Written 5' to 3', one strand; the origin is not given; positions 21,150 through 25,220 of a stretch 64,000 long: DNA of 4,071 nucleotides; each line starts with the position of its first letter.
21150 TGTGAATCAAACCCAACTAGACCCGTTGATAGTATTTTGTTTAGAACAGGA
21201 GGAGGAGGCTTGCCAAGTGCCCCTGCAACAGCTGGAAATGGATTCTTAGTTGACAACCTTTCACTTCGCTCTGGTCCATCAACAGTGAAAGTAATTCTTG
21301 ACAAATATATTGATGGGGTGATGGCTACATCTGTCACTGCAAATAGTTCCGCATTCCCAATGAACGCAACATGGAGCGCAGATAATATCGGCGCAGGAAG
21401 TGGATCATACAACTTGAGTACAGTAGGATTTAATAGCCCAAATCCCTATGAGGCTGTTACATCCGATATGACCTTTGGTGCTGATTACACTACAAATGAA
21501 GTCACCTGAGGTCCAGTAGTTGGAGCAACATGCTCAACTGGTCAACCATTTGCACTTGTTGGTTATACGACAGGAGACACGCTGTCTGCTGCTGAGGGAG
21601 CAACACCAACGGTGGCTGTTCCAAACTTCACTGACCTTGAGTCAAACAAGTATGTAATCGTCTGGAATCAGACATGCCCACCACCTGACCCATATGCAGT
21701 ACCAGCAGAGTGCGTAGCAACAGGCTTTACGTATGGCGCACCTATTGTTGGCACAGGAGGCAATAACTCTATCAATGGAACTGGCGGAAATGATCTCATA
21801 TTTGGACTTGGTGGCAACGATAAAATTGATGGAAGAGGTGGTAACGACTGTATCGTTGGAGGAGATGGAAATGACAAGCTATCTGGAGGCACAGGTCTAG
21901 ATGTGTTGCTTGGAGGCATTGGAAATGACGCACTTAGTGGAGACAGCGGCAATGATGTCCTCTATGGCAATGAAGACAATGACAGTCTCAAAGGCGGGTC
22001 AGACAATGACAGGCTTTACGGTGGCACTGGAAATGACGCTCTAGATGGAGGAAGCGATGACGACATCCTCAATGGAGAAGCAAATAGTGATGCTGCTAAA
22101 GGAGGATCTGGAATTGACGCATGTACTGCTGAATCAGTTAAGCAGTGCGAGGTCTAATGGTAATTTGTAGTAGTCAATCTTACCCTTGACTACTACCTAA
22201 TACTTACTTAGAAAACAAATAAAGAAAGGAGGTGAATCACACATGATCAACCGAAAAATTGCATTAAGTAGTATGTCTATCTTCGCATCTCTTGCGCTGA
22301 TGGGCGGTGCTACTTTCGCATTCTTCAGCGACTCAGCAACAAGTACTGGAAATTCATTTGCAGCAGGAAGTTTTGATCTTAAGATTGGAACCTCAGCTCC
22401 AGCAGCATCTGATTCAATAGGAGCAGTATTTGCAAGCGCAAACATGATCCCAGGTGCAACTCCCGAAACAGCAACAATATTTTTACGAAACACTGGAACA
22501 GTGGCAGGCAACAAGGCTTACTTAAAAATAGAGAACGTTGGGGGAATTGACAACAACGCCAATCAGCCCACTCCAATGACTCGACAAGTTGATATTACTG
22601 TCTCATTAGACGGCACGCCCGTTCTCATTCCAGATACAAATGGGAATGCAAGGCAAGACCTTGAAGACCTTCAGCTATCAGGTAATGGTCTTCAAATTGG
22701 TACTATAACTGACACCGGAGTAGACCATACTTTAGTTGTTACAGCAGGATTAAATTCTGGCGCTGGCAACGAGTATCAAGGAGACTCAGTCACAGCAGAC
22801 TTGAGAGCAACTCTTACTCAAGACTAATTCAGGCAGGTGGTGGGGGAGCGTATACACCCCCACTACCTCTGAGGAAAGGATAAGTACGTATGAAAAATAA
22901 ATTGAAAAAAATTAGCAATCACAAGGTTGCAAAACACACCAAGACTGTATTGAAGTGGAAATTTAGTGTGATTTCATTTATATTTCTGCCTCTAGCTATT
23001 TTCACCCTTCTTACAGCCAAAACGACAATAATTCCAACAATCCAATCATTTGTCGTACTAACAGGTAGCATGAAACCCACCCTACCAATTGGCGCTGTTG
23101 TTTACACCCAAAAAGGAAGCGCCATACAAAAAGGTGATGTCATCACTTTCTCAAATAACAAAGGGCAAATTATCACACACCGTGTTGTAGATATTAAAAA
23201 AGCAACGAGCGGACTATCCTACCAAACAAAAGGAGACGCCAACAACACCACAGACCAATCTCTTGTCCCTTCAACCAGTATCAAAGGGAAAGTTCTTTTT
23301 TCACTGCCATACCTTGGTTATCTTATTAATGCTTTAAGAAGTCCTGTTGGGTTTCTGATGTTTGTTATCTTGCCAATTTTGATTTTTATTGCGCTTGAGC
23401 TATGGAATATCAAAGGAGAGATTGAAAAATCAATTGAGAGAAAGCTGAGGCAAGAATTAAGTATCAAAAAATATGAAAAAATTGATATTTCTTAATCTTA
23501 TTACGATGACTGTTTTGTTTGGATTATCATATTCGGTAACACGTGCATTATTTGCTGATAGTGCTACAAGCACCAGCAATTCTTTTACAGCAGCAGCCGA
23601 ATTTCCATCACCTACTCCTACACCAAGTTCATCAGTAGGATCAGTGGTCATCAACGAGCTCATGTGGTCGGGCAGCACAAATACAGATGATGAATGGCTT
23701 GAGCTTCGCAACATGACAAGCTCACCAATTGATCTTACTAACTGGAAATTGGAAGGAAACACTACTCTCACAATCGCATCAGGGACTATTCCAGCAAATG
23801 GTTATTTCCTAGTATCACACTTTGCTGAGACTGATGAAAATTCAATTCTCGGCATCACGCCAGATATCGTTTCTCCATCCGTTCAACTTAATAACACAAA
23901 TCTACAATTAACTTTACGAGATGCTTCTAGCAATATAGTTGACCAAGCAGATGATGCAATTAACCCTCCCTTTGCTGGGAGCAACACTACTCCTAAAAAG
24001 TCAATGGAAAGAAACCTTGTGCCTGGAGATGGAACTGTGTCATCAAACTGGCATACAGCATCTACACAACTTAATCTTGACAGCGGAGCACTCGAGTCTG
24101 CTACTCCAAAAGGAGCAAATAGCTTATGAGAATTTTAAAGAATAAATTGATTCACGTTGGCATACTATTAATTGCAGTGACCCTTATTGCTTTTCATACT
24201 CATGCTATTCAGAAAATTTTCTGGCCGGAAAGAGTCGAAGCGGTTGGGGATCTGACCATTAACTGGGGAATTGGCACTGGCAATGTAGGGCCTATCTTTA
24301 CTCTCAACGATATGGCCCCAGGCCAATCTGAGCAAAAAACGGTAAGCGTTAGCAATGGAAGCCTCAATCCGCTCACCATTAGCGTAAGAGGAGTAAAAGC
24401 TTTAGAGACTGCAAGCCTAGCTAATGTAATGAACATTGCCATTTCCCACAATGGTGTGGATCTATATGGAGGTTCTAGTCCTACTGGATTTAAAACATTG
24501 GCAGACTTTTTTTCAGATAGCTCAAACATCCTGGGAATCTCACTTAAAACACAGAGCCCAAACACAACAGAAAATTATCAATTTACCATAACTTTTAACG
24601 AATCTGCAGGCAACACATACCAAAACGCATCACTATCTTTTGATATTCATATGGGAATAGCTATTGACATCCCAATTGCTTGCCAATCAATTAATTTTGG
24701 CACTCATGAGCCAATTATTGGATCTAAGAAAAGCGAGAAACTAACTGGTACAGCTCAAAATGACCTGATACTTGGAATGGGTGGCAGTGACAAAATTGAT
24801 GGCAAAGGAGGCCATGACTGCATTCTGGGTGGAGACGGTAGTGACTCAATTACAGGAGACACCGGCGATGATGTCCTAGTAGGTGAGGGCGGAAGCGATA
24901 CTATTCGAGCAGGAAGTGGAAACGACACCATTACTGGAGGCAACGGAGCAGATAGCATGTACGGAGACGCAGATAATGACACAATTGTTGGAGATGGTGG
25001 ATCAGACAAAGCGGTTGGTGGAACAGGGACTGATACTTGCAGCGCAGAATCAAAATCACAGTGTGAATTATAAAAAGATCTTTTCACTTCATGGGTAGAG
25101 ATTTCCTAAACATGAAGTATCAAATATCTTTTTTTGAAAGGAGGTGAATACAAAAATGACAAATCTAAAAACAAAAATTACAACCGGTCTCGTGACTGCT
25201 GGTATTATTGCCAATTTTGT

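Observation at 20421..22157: A single in-frame TGA (21507-21509) splits an RTX-repeat secreted protein whose paralog is intact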

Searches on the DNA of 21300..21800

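Call 32: search_rna_families(source=window, start=21300, end=21800, threshold=evalue, max_evalue=10)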
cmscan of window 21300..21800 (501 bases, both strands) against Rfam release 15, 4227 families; matches with E-value up to 10: 3.
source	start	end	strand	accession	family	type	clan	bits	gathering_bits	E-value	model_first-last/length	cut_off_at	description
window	21639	21691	-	RF01684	mascRNA-menRNA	Gene;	-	18.8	42.5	0.35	1-56/56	no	MALAT1-associated small cytoplasmic RNA/MEN beta RNA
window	21619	21666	-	RF00085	SNORD28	Gene; snRNA; snoRNA; CD-box;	-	18.7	50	2.4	1-75/75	no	Small nucleolar RNA SNORD28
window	21347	21471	-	RF01984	ZEB2_AS1_1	Gene; lncRNA;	-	16.8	80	2.1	1-128/128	no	ZEB2 antisense RNA 1 conserved region 1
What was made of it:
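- On Programmed UGA recoding (selenocysteine or readthrough): No relevant Rfam match was found even at E up to 10 (call 32).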

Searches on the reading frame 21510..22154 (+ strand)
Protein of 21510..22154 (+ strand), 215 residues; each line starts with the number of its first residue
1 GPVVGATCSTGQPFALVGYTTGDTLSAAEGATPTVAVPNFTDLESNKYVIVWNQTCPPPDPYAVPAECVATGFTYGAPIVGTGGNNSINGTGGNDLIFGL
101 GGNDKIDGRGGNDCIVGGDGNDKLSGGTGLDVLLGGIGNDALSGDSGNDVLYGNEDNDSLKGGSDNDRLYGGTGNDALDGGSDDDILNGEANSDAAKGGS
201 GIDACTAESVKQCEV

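Call 6: search_protein_families(library=pfam, proteins=[window:21510-22154:+], max_evalue=0.01)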
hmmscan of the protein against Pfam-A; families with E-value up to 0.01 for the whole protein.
window:21510-22154:+ (215 aa): 1 family
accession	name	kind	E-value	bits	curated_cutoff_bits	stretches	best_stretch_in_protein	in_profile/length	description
PF00353.25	HemolysinCabind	-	7.3e-30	103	23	5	144-177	2-35/36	RTX calcium-binding nonapeptide repeat (4 copies)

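Call 19: find_encoding_contigs(protein=P0121, flank=10000, max_places=10)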
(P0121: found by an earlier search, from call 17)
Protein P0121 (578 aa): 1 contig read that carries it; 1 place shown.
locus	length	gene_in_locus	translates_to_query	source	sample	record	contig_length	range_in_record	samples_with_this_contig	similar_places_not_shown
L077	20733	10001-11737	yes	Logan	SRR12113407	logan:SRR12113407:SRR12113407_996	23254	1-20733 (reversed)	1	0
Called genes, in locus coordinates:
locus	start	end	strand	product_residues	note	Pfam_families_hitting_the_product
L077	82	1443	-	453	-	PF02844:GARS_N, PF01071:GARS_A, PF02843:GARS_C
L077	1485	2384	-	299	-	PF00768:Peptidase_S11, PF13354:Beta-lactamase2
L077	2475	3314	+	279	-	PF03372:Exo_endo_phos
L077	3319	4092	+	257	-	PF02673:BacA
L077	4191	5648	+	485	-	PF25919:BSH_CusB (faint), PF00364:Biotin_lipoyl (faint), PF25973:BSH_CzcB (weak), PF25984:BSH_YknX (faint), PF25997:BSH_YhbJ (faint), PF25973:BSH_CzcB (weak), PF25967:RND-MFP_C (weak), PF25989:YknX_C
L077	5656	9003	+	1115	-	PF00873:ACR_tran, PF02355:SecD_SecF_C (faint), PF00873:ACR_tran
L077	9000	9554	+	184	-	-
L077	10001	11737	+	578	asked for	PF00353:HemolysinCabind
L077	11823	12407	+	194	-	PF12389:Peptidase_M73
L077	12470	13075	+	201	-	PF10502:Peptidase_S26 (weak)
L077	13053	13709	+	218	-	PF00932:LTD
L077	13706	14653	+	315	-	PF00353:HemolysinCabind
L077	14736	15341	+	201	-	-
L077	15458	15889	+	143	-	-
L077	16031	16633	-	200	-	PF04203:Sortase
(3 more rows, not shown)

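Call 21: find_encoding_contigs(protein=P0123, flank=3000, max_places=10)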
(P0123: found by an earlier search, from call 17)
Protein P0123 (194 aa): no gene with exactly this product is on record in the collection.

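Call 63: search_protein_families(library=ncbifam, proteins=[P0121], max_evalue=1)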
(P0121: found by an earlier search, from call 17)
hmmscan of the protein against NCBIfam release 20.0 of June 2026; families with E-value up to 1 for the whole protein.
P0121 (578 aa): 6 families
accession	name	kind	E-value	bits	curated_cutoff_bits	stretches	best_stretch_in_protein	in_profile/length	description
NF046115.1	Ca_rpt_SMc04171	equivalog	6.1e-19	68.6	625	2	494-567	415-488/574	SMc04171 family calcium-binding repeat protein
NF033943.0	RTX_toxin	subfamily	6.3e-17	61.1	1000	1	442-557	672-797/930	RTX family hemolysin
NF033203.1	entero_EhxA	exception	7.9e-14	50.8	2000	1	448-557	720-829/997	enterohemolysin EhxA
NF035945.1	Zn_serralysin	subfamily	1.5e-09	37.6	500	3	507-558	324-375/462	serralysin family metalloprotease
NF053766.1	ZapA_metallo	exception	5.1e-09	35.7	940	2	507-557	335-385/483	ZapA family metalloprotease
NF050046.1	PueAB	exception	0.0025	16.3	670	3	474-523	368-417/616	polyurethane esterase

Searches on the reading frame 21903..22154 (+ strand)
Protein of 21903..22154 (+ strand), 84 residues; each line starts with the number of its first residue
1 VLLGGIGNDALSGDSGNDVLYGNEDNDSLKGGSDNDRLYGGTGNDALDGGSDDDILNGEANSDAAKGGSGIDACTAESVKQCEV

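Call 63: search_protein_families(library=ncbifam, proteins=[P0121], max_evalue=1)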
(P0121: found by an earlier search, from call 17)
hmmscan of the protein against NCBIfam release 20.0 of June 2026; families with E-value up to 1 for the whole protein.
P0121 (578 aa): 6 families
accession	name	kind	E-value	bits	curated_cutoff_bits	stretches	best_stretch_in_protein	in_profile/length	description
NF046115.1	Ca_rpt_SMc04171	equivalog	6.1e-19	68.6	625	2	494-567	415-488/574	SMc04171 family calcium-binding repeat protein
NF033943.0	RTX_toxin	subfamily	6.3e-17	61.1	1000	1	442-557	672-797/930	RTX family hemolysin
NF033203.1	entero_EhxA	exception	7.9e-14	50.8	2000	1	448-557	720-829/997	enterohemolysin EhxA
NF035945.1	Zn_serralysin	subfamily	1.5e-09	37.6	500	3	507-558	324-375/462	serralysin family metalloprotease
NF053766.1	ZapA_metallo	exception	5.1e-09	35.7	940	2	507-557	335-385/483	ZapA family metalloprotease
NF050046.1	PueAB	exception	0.0025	16.3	670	3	474-523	368-417/616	polyurethane esterase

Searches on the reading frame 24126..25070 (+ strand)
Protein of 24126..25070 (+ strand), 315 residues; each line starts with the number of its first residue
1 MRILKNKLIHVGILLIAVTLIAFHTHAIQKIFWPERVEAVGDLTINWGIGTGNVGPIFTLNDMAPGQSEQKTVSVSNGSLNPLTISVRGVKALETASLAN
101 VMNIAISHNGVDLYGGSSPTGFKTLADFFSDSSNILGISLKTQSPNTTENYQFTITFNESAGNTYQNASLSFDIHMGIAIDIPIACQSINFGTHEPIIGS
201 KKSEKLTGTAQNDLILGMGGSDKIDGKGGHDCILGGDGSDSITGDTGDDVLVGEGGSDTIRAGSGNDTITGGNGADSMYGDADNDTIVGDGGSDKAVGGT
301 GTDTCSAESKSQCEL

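Call 6: search_protein_families(library=pfam, proteins=[window:24126-25070:+], max_evalue=0.01)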
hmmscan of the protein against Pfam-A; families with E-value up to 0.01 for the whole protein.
window:24126-25070:+ (315 aa): 1 family
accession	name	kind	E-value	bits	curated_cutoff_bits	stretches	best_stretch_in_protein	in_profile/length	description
PF00353.25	HemolysinCabind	-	1.4e-20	73.3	23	3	235-269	2-36/36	RTX calcium-binding nonapeptide repeat (4 copies)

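Call 17: list_cluster_members(proteins=[P0001, window:21612-22154:+, window:21903-22154:+, window:24126-25070:+, window:22243-22824:+])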
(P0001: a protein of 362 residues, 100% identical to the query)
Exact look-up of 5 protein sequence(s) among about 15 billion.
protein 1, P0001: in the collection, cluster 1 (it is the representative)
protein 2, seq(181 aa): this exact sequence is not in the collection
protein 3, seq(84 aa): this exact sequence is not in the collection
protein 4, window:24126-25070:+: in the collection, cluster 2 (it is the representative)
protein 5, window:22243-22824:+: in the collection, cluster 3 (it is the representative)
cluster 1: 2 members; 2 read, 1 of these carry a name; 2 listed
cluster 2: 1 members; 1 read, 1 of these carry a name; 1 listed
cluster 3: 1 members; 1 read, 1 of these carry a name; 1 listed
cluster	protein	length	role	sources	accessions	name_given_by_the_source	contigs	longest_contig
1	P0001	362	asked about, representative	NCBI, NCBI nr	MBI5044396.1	MAG: hypothetical protein HZC02_00540 [Candidatus Levybacteria bacterium] | hypothetical protein [Candidatus Levybacteria bacterium]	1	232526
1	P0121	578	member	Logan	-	-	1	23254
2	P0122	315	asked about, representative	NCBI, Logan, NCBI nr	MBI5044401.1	MAG: hypothetical protein HZC02_00565 [Candidatus Levybacteria bacterium] | hypothetical protein [Candidatus Levybacteria bacterium]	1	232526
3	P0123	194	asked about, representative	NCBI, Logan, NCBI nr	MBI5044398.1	MAG: hypothetical protein HZC02_00550 [Candidatus Levybacteria bacterium] | hypothetical protein [Candidatus Levybacteria bacterium]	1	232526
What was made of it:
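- The 90% cluster of the 362-aa product contains a 578-aa Logan protein, P0121 (call 17).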

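Call 63: search_protein_families(library=ncbifam, proteins=[P0121], max_evalue=1)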
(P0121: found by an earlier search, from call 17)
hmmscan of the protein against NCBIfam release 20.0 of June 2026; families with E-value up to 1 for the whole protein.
P0121 (578 aa): 6 families
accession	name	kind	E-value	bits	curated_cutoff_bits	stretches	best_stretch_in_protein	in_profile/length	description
NF046115.1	Ca_rpt_SMc04171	equivalog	6.1e-19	68.6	625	2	494-567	415-488/574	SMc04171 family calcium-binding repeat protein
NF033943.0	RTX_toxin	subfamily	6.3e-17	61.1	1000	1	442-557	672-797/930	RTX family hemolysin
NF033203.1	entero_EhxA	exception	7.9e-14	50.8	2000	1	448-557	720-829/997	enterohemolysin EhxA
NF035945.1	Zn_serralysin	subfamily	1.5e-09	37.6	500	3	507-558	324-375/462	serralysin family metalloprotease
NF053766.1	ZapA_metallo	exception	5.1e-09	35.7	940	2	507-557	335-385/483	ZapA family metalloprotease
NF050046.1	PueAB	exception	0.0025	16.3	670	3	474-523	368-417/616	polyurethane esterase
